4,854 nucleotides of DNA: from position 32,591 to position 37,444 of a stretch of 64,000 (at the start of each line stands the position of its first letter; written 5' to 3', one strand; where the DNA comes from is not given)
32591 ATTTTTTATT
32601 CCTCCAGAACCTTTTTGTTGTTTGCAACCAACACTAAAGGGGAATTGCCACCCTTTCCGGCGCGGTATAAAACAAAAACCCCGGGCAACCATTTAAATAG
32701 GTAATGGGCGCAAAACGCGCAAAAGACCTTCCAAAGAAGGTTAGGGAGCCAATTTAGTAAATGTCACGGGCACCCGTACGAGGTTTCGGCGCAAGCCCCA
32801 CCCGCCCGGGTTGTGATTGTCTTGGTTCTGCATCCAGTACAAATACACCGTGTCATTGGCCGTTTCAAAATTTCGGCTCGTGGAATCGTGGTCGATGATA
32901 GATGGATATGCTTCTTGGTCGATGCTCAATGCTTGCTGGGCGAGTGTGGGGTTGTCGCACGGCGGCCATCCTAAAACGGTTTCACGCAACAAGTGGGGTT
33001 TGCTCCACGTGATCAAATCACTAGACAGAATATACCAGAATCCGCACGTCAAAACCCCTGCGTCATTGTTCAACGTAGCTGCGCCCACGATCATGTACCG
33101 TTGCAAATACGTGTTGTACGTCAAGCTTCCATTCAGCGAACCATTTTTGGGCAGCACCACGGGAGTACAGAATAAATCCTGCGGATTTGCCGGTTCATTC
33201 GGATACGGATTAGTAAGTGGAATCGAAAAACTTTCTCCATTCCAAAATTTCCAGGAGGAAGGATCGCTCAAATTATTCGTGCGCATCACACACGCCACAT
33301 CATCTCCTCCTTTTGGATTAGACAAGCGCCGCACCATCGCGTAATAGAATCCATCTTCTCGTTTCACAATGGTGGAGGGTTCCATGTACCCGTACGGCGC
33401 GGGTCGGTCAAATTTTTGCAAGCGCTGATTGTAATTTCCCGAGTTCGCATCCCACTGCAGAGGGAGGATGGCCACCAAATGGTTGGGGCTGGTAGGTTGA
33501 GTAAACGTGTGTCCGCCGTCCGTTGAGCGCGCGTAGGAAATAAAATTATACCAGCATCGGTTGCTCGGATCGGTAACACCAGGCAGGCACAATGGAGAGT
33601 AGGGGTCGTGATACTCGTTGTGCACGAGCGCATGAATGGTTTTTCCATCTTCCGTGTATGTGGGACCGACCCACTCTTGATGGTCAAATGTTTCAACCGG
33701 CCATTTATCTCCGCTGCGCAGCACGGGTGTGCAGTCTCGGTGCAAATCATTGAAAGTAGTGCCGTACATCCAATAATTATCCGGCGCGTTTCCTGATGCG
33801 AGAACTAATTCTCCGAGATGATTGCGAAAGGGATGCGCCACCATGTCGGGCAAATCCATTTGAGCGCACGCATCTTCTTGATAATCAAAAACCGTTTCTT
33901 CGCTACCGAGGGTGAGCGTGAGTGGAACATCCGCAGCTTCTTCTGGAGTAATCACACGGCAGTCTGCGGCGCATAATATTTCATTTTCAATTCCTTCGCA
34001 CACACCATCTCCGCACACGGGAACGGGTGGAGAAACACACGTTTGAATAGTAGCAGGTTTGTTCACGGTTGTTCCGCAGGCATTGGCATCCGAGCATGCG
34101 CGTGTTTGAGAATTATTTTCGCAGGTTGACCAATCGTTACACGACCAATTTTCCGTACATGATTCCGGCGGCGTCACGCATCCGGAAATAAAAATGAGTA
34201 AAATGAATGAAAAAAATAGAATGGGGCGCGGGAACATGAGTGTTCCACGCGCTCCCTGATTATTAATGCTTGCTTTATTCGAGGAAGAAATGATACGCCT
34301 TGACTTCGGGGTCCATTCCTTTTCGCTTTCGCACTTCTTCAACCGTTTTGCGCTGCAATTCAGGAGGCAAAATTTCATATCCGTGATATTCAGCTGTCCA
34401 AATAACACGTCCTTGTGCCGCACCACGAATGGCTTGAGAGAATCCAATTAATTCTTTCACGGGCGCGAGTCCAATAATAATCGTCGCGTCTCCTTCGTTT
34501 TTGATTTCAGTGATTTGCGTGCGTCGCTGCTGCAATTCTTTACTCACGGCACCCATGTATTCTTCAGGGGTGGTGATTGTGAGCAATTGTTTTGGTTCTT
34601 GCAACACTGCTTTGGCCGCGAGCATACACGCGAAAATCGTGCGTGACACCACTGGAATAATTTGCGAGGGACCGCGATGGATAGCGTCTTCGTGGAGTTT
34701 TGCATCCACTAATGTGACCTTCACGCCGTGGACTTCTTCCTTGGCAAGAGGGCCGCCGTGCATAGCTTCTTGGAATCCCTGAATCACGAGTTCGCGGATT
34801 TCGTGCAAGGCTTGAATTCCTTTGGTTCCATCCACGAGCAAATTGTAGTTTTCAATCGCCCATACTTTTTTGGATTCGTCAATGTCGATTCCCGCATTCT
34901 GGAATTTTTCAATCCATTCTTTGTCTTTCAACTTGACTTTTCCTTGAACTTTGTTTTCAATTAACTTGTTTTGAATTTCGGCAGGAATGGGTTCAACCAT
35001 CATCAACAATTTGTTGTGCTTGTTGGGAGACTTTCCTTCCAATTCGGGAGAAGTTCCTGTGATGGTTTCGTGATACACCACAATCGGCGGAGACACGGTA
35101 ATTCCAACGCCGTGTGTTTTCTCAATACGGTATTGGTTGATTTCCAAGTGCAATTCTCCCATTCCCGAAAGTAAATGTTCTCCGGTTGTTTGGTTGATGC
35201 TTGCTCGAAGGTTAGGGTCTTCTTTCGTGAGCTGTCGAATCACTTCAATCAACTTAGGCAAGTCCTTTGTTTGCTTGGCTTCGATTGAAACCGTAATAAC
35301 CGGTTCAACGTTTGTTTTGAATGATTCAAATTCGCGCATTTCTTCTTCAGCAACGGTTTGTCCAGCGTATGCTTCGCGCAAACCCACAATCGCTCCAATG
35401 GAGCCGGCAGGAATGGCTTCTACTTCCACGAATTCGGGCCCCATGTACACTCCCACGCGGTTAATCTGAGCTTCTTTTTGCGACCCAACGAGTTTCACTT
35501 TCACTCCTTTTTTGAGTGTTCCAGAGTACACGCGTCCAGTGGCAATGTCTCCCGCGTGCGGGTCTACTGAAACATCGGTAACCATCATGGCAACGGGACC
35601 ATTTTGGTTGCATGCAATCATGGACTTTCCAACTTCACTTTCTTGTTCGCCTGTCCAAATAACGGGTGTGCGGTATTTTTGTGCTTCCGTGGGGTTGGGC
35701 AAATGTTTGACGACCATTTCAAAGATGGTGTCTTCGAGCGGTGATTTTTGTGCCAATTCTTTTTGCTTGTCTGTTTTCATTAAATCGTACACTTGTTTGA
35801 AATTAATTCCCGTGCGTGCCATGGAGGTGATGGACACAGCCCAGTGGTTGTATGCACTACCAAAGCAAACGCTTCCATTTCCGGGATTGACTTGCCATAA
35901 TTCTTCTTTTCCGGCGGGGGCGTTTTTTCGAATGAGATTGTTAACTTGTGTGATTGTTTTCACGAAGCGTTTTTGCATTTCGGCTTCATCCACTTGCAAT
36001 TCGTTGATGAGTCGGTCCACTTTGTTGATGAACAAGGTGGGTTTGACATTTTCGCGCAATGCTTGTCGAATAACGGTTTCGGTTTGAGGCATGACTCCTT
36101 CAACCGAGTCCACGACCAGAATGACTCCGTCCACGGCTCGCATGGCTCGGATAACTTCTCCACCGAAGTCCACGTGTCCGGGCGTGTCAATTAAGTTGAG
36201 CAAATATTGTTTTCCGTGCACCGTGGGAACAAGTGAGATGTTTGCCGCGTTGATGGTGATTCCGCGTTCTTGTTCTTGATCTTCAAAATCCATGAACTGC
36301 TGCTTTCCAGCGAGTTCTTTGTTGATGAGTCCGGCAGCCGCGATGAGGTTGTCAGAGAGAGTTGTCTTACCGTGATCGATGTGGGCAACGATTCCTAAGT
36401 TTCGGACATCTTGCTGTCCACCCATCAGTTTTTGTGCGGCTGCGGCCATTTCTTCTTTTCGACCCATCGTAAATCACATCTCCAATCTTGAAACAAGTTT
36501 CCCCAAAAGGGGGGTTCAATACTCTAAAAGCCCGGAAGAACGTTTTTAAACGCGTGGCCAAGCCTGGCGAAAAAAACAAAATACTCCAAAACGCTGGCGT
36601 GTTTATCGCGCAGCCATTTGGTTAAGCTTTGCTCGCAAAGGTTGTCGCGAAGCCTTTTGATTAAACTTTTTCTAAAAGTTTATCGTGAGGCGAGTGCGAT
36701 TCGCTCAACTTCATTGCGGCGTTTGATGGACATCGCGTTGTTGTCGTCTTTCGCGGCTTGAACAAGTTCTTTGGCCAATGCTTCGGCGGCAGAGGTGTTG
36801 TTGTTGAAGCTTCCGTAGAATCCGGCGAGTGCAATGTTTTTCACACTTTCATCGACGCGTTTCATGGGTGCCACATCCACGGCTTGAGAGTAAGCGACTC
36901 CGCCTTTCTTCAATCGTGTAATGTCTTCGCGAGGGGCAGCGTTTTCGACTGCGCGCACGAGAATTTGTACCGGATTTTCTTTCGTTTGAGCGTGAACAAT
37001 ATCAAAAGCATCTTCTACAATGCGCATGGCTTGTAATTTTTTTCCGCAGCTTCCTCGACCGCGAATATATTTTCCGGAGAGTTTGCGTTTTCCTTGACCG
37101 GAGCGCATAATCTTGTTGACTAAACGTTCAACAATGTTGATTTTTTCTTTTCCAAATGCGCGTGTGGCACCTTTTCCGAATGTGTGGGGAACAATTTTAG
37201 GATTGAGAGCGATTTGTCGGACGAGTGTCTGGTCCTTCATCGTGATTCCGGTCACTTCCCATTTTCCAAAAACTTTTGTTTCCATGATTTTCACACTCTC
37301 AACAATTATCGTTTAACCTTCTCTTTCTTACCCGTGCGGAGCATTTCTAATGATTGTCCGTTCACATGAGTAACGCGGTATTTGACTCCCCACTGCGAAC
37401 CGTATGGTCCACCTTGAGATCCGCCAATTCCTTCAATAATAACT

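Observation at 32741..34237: Secreted Cys-rich Asp-box protein inserted between EF-2 and EF-1alpha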

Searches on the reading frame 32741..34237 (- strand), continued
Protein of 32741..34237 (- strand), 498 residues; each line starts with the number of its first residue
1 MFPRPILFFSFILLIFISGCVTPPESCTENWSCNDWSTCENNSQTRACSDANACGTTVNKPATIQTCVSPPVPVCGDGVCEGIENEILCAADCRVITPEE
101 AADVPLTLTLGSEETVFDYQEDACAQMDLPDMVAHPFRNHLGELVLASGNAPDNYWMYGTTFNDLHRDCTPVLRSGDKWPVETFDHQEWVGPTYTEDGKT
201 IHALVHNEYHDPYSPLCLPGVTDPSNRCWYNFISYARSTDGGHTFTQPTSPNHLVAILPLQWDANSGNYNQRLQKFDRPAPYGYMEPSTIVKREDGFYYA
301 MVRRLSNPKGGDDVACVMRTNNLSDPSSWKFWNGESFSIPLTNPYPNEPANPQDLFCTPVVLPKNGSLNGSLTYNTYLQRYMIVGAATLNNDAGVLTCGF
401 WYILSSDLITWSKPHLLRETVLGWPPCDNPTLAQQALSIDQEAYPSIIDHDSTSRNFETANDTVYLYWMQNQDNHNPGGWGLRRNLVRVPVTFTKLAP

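Call 51: fold_search(model_id=the predicted structure, library=viral)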
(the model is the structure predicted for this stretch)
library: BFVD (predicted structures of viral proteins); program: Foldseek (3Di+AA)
matches with E <= 10: 445; with E <= 0.001: 31
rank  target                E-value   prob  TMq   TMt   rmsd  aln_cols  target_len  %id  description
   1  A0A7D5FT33            2.5e-08  1.00  0.41  0.60   6.8       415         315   12  (no name in the UniProt tables at hand)
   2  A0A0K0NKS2            2.5e-08  1.00  0.39  0.20   9.6       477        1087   11  Putative lysin [Gordonia phage GMA6]
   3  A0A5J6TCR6            6.9e-07  1.00  0.38  0.37  10.3       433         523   12  (no name in the UniProt tables at hand)
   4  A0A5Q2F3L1            9.1e-07  1.00  0.35  0.22   9.0       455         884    8  Bacteriophage T7 tail fibre protein-like N-terminal domain-containing protein [Pectobacterium phage MA13]
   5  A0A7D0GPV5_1          1.5e-06  1.00  0.39  0.24  20.2       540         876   10  (no name in the UniProt tables at hand)
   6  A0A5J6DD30            3.5e-06  1.00  0.35  0.32  20.8       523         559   13  Sialidase [Psittacine adenovirus 5]
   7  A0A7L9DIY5            5.9e-06  1.00  0.34  0.26  17.1       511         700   10  Fiber protein [Passerine adenovirus 1]
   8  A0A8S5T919            5.9e-06  1.00  0.27  0.33  16.4       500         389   11  Uncharacterized protein [Siphoviridae sp. ct0Wl9]
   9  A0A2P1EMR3            1.1e-05  1.00  0.36  0.49  13.0       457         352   10  Uncharacterized protein [Moumouvirus australiensis]
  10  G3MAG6                2.2e-05  1.00  0.31  0.15  13.3       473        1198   11  Gp425 [Bacillus phage G]
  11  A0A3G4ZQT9            3.5e-05  1.00  0.29  0.19  14.3       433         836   10  PA domain-containing protein (Fragment) [Barrevirus sp.]
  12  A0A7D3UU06            4.8e-05  1.00  0.31  0.35   9.8       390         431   12  Glycoside hydrolase family 32 [Fadolivirus FV1/VV64]
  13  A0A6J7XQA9            4.8e-05  0.99  0.25  0.36  13.3       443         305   10  Uncharacterized protein [uncultured Caudovirales phage]
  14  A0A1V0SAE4            7.0e-05  1.00  0.26  0.18  12.6       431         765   10  Bulb-type lectin domain-containing protein [Catovirus CTV1]
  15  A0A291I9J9            8.7e-05  0.96  0.24  0.15  30.7       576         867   12  Uncharacterized protein [Lactobacillus phage LpeD]
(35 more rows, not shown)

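Call 83: find_encoding_contigs(protein=P0001, flank=6000, max_places=2)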
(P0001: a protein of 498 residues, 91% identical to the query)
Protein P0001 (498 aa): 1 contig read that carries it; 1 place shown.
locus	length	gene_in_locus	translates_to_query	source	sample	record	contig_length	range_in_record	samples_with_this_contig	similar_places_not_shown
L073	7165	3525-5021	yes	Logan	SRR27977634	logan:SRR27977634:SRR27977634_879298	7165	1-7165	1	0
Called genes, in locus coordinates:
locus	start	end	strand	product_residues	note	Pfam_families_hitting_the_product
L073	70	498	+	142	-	PF00164:Ribosom_S12_S23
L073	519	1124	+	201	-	PF00177:Ribosomal_S7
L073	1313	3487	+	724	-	PF00009:GTP_EFTU, PF22042:EF-G_D2, PF03144:GTP_EFTU_D2, PF14492:EFG_III, PF03764:EFG_IV, PF00679:EFG_C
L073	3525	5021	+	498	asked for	-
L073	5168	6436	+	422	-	PF00009:GTP_EFTU, PF01926:MMR_HSR1 (faint), PF03144:GTP_EFTU_D2, PF03143:GTP_EFTU_D3, PF22594:GTP-eEF1A_C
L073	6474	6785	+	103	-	PF00338:Ribosomal_S10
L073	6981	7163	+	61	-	?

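Call 84: find_encoding_contigs(protein=P0003, flank=6000, max_places=2)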
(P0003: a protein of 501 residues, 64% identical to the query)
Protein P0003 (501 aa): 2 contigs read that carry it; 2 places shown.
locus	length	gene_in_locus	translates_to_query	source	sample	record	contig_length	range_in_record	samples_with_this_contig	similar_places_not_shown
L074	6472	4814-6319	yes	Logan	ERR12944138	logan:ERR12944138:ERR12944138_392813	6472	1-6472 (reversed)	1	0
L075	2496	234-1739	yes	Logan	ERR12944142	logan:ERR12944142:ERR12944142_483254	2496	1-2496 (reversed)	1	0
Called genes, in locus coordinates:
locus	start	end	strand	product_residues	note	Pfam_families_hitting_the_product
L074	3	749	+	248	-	?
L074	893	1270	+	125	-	PF01248:Ribosomal_L7Ae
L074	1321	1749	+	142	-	PF00164:Ribosom_S12_S23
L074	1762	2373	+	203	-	PF00177:Ribosomal_S7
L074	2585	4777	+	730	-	PF00009:GTP_EFTU, PF22042:EF-G_D2, PF03144:GTP_EFTU_D2, PF14492:EFG_III, PF03764:EFG_IV, PF00679:EFG_C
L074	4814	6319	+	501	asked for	-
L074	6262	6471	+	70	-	?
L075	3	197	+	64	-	?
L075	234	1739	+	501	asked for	-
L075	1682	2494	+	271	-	?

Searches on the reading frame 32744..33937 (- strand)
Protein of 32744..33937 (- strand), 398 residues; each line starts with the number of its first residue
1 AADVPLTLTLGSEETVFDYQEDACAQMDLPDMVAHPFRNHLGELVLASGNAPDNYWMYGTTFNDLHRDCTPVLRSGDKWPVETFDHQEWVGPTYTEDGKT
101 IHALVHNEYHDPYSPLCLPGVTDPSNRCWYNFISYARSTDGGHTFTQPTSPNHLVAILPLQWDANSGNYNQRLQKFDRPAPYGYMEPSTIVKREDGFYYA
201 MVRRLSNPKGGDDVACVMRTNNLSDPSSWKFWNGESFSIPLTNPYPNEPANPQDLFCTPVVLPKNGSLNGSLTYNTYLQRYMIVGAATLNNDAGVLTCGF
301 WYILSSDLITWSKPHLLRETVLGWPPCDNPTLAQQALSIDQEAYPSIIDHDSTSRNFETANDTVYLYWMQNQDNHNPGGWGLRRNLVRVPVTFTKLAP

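Call 52: search_dna_similar(query=window:32744-33937:-, collection=phages, mode=protein, max_evalue=1, max_rows=15)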
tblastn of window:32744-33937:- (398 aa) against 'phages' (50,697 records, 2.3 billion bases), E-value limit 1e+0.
No match.
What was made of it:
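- Tried and rejected: Phage records. tblastn of the propeller against phage records found no match (call 52).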

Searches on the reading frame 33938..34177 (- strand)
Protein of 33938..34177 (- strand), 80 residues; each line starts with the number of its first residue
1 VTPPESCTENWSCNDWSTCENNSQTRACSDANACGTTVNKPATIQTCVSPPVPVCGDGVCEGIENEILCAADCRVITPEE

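Call 80: predict_structure(alignment_id=A3)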
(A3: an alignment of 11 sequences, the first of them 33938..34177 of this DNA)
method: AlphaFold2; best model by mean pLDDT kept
length: 80 residues; sequences in the alignment: 11
mean_pLDDT: 82.5   pTM: 0.48
mean pLDDT of the five models: 82.5, 82.2, 79.1, 74.5, 71.1
residues with pLDDT >= 90: 27; 70-90: 42; 50-70: 6; < 50: 5
segments of 3 or more residues with pLDDT < 50: 1-3
pLDDT, mean of each block of 10 residues (from residue 1): 67 93 94 87 90 82 83 64
secondary structure, 60 per line:
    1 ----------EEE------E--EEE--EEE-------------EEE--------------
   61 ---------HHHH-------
elements in order: E11-13 E23-25 E28-30 E44-46 H70-73

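Call 82: fold_search(model_id=the predicted structure, library=pdb)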
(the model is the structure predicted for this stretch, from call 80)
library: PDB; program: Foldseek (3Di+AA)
matches with E <= 10: 7; with E <= 0.001: 0
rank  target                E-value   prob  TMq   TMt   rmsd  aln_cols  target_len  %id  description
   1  8b0f_E                1.5e+00  0.25  0.29  0.05   6.7        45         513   27  CryoEM structure of C5b8-CD59 (released 2023-02-22)
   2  8b0g_C                3.1e+00  0.11  0.29  0.05   5.5        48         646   19  2C9, C5b9-CD59 structure (released 2023-02-22)
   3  8j64_B                5.8e+00  0.06  0.29  0.42   5.4        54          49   22  Crystal structure of Toxoplasma gondii MIC2-M2AP complex (released 2023-08-30)
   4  2gti                  7.7e+00  0.05  0.23  0.06   3.2        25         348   16  mutation of MHV coronavirus non-structural protein nsp15 (F307L) (released 2006-08-15)
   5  7nyc_C                8.2e+00  0.04  0.24  0.03  10.5        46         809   26  cryoEM structure of 3C9-sMAC (released 2021-10-06)
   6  6tnb                  8.2e+00  0.03  0.20  0.08   2.9        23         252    9  X-RAY STRUCTURE OF MPS1 IN COMPLEX WITH COMPOUND 41 (released 2020-05-13)
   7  5mrb                  9.4e+00  0.03  0.21  0.08   2.6        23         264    9  Crystal structure of human Mps1 (TTK) in complex with Cpd-5 (released 2017-07-26)
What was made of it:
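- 34022..34171 (-): Six-Cys, Trp-containing module (residues 23-72; C27, C33, C39, C48, C54, C67; W31, W36, Q44, R46 conserved). No significant structural match was found (call 82).
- On Thrombospondin type-1 repeat: The Foldseek best E is 1.5, although the top hits are TSR-containing chains (call 82).
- Closest known: Thrombospondin type-1 repeat. Same: A six-Cys module of about 45 aa with the pattern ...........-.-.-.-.. The top-ranked fold hits are TSR-containing proteins: C8, C9, C6 and MIC2 (call 82).
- Tried and rejected: The fold search found no significant match (call 82).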

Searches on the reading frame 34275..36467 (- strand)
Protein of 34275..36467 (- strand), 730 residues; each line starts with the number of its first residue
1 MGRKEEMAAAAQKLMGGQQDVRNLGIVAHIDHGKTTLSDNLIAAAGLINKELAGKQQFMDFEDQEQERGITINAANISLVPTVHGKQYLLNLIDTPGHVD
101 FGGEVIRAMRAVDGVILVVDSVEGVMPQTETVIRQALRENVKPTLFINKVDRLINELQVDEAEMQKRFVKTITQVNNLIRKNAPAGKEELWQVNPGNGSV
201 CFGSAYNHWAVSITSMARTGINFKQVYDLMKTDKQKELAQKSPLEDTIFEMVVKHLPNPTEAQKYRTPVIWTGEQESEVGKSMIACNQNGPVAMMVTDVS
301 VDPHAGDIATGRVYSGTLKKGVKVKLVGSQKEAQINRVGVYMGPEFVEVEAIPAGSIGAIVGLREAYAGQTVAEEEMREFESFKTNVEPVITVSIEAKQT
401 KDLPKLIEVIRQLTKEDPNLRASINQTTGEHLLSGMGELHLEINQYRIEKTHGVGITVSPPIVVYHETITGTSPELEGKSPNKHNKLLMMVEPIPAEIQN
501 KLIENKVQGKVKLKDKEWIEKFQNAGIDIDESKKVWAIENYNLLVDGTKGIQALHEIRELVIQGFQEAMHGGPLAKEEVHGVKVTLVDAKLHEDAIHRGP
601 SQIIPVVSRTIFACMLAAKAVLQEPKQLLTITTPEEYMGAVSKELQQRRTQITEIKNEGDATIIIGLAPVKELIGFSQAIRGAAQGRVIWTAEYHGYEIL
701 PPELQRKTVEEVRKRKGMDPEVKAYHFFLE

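Call 3: search_protein_families(library=pfam, proteins=[window:34275-36467:-], max_evalue=1)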
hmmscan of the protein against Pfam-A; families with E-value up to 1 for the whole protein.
window:34275-36467:- (730 aa): 11 families
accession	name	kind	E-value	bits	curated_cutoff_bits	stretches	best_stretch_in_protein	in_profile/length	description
PF00009.33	GTP_EFTU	-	8.4e-57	192.2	26.5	1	20-257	2-187/188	Elongation factor Tu GTP binding domain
PF03764.24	EFG_IV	-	2.2e-24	86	24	1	518-619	16-121/121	Elongation factor G, domain IV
PF14492.12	EFG_III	-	4.2e-21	75.2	27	1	388-459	3-74/75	Elongation Factor G, domain III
PF00679.30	EFG_C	-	1e-20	74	27.9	1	622-706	2-87/89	Elongation factor G C-terminus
PF22042.2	EF-G_D2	-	5.1e-13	49.4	27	1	292-373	2-82/84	Elongation factor G domain 2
PF03144.31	GTP_EFTU_D2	-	6.3e-12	46.2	30.3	1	306-372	1-72/73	Elongation factor Tu domain 2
PF01926.29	MMR_HSR1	-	0.00033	21.2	21.9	1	76-149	47-113/113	50S ribosome-binding GTPase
PF00071.28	Ras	-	0.029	14.4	21.6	1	66-165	26-128/162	Ras family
PF16658.11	RF3_C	-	0.031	14.5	40.1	1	394-475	14-95/132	Class II release factor RF3, C-terminal domain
PF09439.16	SRPRB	-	0.04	13.7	25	1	79-122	43-83/178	Signal recognition particle receptor beta subunit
PF20669.3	Exo70_N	-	0.21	12.3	23.9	0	110-181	3-68/83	Exocyst complex component Exo70 N-terminal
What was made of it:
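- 34275..36467 (-): EF-2 (upstream neighbour). Pfam GTP_EFTU, EFG_III, EFG_IV and EFG_C (call 3).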

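Call 34: find_related_loci(query=window:34275-36467:-, collection=metagenome_contigs, flank=5000)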
Query window:34275-36467:- (730 aa) in metagenome_contigs; peptide patterns used: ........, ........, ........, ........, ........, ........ (x = any residue, [..] = any of these).
132 stretches matched a pattern; 9 encode a relative of the query (tblastn E <= 1e-3); 9 distinct loci.
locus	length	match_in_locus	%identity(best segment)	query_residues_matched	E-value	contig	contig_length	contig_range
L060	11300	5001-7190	97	1-730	0e+0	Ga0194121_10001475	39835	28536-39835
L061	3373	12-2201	90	1-730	0e+0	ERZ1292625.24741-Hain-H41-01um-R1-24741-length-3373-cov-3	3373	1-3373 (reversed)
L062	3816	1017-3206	90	1-730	0e+0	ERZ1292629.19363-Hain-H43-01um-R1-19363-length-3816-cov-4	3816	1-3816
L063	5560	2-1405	97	263-730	0e+0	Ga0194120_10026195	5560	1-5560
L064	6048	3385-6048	89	1-368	0e+0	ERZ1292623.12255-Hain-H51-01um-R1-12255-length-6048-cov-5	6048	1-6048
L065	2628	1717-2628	90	1-304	0e+0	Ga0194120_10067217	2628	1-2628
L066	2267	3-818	92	459-730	6e-175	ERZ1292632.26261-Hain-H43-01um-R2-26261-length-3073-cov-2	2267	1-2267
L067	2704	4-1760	61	23-730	4e-162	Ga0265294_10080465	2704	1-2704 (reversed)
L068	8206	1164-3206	26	19-710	2e-42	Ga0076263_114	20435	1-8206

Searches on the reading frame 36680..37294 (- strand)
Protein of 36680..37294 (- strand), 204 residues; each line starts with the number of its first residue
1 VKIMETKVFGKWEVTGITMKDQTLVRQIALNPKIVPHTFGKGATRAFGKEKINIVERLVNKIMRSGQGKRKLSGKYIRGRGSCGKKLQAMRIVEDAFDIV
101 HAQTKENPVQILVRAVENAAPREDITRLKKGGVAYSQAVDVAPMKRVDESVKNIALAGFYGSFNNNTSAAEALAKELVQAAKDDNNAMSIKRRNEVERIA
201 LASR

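Call 3: search_protein_families(library=pfam, proteins=[window:36680-37294:-], max_evalue=1)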
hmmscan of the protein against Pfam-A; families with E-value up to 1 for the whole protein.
window:36680-37294:- (204 aa): 1 family
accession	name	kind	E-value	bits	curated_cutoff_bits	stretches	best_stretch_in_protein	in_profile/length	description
PF00177.27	Ribosomal_S7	-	9.7e-35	119.8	24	1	26-204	3-148/148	Ribosomal protein S7p/S5e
